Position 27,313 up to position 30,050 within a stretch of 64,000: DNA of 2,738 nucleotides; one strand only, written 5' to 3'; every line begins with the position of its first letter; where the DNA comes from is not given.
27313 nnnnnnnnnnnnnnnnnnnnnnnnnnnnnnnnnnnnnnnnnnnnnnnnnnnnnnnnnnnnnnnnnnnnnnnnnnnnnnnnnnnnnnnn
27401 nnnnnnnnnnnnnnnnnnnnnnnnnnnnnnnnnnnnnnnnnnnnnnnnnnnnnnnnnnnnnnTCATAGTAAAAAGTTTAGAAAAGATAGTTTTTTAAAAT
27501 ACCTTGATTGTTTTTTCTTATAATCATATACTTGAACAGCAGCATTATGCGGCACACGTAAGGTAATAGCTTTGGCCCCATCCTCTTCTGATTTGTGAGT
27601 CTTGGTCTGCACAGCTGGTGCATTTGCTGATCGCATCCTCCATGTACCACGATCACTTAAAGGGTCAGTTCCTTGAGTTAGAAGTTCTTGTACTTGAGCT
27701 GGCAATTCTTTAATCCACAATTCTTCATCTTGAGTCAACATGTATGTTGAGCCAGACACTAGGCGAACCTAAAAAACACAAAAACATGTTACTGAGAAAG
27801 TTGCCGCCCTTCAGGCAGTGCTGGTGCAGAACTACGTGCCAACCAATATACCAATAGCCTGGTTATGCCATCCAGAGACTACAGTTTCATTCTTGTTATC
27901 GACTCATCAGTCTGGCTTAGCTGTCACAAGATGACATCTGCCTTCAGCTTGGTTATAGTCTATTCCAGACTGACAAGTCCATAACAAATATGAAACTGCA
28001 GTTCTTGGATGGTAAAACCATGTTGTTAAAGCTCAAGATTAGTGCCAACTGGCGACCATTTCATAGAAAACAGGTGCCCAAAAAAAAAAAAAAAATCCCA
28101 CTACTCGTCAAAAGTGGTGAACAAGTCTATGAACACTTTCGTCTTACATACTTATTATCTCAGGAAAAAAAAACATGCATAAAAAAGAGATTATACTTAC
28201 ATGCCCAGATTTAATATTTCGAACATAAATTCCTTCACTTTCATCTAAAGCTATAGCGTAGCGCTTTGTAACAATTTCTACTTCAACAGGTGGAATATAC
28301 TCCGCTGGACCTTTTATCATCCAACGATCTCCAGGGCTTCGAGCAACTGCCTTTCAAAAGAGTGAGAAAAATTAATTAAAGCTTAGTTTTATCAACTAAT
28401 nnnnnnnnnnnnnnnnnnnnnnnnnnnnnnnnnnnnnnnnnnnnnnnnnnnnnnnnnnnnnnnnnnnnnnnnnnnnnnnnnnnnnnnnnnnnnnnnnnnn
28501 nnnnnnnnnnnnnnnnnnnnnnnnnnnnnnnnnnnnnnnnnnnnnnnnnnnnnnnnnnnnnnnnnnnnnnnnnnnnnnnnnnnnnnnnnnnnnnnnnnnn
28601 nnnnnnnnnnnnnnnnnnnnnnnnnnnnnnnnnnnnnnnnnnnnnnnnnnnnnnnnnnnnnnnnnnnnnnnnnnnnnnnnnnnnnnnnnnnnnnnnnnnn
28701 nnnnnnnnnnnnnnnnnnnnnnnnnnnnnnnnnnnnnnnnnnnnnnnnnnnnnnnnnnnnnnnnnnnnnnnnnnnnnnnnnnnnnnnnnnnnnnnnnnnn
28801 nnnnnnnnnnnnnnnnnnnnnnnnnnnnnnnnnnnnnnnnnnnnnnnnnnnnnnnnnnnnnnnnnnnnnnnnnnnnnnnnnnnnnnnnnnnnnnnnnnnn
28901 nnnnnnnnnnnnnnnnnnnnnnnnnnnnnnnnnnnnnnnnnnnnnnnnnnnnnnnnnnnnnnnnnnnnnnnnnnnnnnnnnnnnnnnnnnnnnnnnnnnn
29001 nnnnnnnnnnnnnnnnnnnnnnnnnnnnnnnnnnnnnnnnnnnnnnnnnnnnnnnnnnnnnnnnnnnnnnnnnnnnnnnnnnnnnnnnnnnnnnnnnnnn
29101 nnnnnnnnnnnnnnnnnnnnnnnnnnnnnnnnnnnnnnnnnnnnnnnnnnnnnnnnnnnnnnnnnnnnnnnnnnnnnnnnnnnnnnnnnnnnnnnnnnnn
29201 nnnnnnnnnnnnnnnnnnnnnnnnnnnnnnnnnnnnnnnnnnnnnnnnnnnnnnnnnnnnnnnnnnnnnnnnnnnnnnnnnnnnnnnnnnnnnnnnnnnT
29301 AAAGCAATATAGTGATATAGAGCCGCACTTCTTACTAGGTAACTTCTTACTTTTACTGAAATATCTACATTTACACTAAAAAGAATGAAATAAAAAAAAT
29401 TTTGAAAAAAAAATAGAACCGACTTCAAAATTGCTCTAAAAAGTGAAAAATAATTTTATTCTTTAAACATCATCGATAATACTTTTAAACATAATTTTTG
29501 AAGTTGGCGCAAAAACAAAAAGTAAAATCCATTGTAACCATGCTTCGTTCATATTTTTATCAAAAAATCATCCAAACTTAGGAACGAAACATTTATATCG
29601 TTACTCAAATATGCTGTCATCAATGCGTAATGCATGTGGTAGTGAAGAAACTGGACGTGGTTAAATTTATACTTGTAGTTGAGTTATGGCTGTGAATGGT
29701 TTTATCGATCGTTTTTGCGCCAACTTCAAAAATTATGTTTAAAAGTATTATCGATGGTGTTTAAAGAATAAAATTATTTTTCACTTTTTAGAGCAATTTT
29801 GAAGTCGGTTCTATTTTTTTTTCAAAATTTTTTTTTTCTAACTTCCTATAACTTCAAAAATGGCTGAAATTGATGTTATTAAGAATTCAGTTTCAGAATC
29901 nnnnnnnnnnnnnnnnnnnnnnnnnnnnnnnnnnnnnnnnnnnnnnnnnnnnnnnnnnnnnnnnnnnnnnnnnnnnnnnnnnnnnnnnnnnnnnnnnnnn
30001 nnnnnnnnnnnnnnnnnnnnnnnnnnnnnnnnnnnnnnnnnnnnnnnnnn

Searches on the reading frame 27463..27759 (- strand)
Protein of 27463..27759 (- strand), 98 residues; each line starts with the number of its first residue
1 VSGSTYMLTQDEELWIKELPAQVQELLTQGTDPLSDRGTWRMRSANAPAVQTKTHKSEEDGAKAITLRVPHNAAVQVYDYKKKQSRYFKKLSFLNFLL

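Call 45: search_protein_families(library=pfam, proteins=[window:27463-27759:-], max_evalue=0.01)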
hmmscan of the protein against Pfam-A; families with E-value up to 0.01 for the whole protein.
window:27463-27759:- (98 aa): 2 families
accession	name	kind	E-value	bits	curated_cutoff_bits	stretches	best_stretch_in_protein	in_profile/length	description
PF17796.6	Vault_4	-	1.5e-09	38.4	22.9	1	2-37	24-61/63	Major Vault Protein repeat domain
PF17795.6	Vault_3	-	2.2e-07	31.3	28.8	1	65-86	2-23/62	Major Vault Protein Repeat domain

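Call 46: find_homologous_proteins(query=window:27502-27750:-, max_evalue=0.00001)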
Query seq(83 aa) (83 aa): 61 proteins with E <= 0.00001 among 61 candidates.
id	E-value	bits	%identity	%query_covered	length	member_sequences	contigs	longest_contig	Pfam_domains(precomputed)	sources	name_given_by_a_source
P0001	1.0e-28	117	67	96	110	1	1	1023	PF17795.7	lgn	-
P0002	1.4e-28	116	66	96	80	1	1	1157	PF17795.7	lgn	-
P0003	3.4e-28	115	69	96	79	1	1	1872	PF17795.7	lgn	-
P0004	9.0e-28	114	69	96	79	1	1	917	PF17795.7,PF17796.7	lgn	-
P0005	2.4e-27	112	67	96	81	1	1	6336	PF17795.7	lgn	-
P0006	2.6e-27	112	65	96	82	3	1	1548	PF17795.7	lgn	-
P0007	6.8e-26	108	60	96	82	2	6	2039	PF17795.7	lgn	-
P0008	3.6e-18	83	59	100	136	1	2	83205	PF17795.7,PF17796.7,PF01505.24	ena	-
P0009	1.4e-16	78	50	99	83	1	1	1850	PF17795.7,PF17796.7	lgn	-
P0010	3.8e-16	77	51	99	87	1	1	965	PF17795.7,PF17796.7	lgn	-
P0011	6.4e-16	76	53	100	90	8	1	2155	PF17795.7,PF17796.7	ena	-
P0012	7.5e-16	76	52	99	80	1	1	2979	PF17795.7,PF17796.7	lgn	-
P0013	7.9e-16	76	54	99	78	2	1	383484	PF17795.7,PF17796.7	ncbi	-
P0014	1.0e-15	75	55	100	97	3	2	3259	PF17795.7,PF17796.7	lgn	-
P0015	1.1e-15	75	53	100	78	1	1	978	PF17795.7,PF17796.7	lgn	-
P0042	1.6e-13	68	51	99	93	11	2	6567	PF17795.7,PF17796.7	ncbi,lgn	-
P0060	3.5e-11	61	49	96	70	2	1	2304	PF17795.7,PF17796.7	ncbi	-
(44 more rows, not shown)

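Call 47: find_encoding_contigs(protein=P0005, flank=10000, max_places=3)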
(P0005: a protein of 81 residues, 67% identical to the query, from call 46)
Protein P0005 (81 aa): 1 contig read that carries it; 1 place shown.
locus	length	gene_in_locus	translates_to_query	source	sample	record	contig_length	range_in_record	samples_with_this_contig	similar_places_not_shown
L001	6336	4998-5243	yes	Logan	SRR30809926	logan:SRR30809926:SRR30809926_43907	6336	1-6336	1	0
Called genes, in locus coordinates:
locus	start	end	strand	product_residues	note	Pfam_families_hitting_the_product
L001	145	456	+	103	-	-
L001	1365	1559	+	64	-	PF17794:Vault_2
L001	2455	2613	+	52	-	PF01505:Vault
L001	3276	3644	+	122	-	PF01505:Vault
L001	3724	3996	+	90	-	PF01505:Vault, PF17794:Vault_2 (weak)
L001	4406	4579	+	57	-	PF01505:Vault (weak)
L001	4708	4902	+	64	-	PF17796:Vault_4 (weak)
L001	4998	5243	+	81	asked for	PF17795:Vault_3 (weak)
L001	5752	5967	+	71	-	PF17795:Vault_3, PF11978:MVP_shoulder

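Call 48: find_encoding_contigs(protein=P0003, flank=10000, max_places=3)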
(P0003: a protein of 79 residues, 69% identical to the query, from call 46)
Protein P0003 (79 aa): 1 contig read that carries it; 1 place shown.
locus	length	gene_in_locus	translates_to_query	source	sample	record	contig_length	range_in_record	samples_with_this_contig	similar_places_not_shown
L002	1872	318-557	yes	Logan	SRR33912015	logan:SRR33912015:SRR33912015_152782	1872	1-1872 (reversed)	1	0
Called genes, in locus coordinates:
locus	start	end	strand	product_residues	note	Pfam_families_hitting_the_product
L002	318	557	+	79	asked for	PF17795:Vault_3 (weak)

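Call 49: list_cluster_members(proteins=[P0013, P0042, P0060, P0008, P0011])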
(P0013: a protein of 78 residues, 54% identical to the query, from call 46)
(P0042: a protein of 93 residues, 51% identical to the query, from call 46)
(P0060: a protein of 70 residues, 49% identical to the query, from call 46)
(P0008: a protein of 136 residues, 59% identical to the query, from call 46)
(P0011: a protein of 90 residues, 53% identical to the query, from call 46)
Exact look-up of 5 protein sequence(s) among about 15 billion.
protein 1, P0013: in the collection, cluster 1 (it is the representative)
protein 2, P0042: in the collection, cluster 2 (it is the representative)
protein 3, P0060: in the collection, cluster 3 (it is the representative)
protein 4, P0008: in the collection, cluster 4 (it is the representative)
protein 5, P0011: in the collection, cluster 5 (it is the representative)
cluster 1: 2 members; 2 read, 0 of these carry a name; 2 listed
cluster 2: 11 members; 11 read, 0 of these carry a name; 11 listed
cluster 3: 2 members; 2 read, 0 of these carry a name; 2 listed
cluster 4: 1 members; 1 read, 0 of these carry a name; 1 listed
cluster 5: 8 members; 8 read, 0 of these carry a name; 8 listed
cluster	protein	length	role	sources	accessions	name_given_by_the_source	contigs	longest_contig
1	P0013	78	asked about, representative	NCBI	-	-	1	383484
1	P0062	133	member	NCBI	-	-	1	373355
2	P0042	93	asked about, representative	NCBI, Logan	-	-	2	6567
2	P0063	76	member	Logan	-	-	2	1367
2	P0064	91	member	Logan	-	-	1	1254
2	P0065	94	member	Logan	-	-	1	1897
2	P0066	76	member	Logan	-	-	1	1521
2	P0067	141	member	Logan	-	-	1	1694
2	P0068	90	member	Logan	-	-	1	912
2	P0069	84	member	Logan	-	-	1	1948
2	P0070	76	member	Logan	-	-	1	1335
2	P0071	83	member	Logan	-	-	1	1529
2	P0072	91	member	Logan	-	-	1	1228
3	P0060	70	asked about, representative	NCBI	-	-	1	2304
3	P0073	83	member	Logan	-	-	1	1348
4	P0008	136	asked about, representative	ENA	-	-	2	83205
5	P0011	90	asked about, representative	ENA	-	-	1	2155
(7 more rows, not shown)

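Call 50: find_encoding_contigs(protein=P0013, flank=3000, max_places=2)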
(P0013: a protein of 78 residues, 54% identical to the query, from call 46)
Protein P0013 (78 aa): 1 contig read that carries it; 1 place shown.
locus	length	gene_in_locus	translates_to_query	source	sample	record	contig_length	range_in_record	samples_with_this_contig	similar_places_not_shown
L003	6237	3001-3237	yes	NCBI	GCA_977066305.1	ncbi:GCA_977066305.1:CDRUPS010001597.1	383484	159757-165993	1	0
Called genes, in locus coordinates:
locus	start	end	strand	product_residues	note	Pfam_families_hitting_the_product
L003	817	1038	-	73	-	-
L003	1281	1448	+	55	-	PF17796:Vault_4 (weak)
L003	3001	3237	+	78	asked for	PF17796:Vault_4, PF17795:Vault_3 (weak)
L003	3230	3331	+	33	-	-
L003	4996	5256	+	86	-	-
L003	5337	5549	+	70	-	-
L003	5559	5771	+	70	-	-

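Call 51: search_solved_structures(query=window:27502-27750:-, max_evalue=0.001)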
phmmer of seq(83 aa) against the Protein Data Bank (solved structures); distinct sequences matched with E-value up to 0.001: 6.
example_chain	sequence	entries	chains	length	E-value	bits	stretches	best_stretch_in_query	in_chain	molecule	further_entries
11dr_A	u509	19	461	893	3.9e-18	68.6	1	1-83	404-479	Major vault protein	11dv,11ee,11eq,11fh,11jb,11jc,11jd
9z4w_A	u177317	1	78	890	4.5e-18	68.4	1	1-83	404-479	Major vault protein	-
7pkz_A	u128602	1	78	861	6.7e-18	67.9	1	1-83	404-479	Major vault protein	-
4hl8_A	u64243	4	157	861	6.8e-18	67.8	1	1-83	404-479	Major vault protein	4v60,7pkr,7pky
2qzv_A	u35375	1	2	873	7.1e-18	67.8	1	1-83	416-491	Major vault protein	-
6bp7_A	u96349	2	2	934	8e-18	67.6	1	1-83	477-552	Major vault protein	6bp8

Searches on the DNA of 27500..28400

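Call 11: search_rna_families(source=window, start=27500, end=28400, threshold=evalue, max_evalue=1, show_alignments=3)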
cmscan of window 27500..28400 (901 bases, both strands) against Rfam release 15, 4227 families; matches with E-value up to 1: 4.
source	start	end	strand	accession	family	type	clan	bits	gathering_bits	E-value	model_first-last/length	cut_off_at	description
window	27847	28033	-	RF00885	MIR821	Gene; miRNA;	-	40.3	249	9.6e-06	1-275/275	no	MIR821 microRNA precursor family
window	27877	28006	+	RF04151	MIR4387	Gene; miRNA;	CL00144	31.5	84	0.00031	1-109/109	no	MIR4387 microRNA precursor family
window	27870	27917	-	RF00163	Hammerhead_1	Gene; ribozyme;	CL00010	21.5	34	0.022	1-45/45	no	Hammerhead ribozyme (type I)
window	27893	27987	-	RF00910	mir-873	Gene; miRNA;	-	18.7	95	0.42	8-68/77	no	mir-873 microRNA precursor family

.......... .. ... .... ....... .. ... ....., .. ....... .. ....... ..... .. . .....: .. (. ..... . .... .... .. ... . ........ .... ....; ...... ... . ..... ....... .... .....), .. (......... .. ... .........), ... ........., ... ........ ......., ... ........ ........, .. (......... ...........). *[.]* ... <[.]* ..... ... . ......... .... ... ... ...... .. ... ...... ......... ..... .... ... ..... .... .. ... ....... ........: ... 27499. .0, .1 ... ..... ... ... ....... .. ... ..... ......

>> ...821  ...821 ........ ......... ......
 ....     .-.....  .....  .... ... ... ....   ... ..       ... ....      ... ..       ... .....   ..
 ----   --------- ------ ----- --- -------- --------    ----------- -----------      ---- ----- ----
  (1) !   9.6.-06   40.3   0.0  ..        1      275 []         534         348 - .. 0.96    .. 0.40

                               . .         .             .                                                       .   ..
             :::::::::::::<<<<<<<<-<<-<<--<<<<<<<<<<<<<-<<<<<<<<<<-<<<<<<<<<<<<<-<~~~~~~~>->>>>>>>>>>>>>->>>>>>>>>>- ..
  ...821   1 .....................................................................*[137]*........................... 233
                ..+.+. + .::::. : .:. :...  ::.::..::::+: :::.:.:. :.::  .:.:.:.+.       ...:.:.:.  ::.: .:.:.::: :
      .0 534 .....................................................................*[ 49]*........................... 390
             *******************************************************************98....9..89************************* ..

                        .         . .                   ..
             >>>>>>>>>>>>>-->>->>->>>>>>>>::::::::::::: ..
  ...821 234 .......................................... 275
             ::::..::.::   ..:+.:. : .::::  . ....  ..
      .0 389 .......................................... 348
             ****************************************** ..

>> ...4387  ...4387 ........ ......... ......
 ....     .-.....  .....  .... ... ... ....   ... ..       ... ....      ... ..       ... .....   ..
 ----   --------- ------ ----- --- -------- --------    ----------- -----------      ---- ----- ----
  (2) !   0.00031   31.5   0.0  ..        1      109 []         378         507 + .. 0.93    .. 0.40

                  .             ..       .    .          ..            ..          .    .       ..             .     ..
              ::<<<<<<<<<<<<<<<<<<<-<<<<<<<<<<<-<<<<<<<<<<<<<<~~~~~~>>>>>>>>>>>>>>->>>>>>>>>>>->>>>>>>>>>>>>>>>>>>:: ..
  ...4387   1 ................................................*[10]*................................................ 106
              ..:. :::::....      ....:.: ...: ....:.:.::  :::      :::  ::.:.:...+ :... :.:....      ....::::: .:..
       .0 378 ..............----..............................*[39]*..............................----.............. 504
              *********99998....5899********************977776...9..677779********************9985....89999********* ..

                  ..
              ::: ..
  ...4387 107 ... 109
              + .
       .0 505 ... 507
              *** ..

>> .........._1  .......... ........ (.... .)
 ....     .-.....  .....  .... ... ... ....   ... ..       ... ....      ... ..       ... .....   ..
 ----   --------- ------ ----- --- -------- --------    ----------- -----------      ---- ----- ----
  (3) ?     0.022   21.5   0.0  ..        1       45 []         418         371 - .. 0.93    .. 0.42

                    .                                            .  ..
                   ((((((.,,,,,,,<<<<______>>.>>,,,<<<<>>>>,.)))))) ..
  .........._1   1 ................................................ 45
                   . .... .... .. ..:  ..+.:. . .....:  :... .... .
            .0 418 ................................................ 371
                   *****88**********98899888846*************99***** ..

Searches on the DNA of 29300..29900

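Call 62: search_rna_families(source=window, start=29300, end=29900, threshold=evalue, max_evalue=1)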
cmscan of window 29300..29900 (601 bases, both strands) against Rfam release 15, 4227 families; matches with E-value up to 1: 0.
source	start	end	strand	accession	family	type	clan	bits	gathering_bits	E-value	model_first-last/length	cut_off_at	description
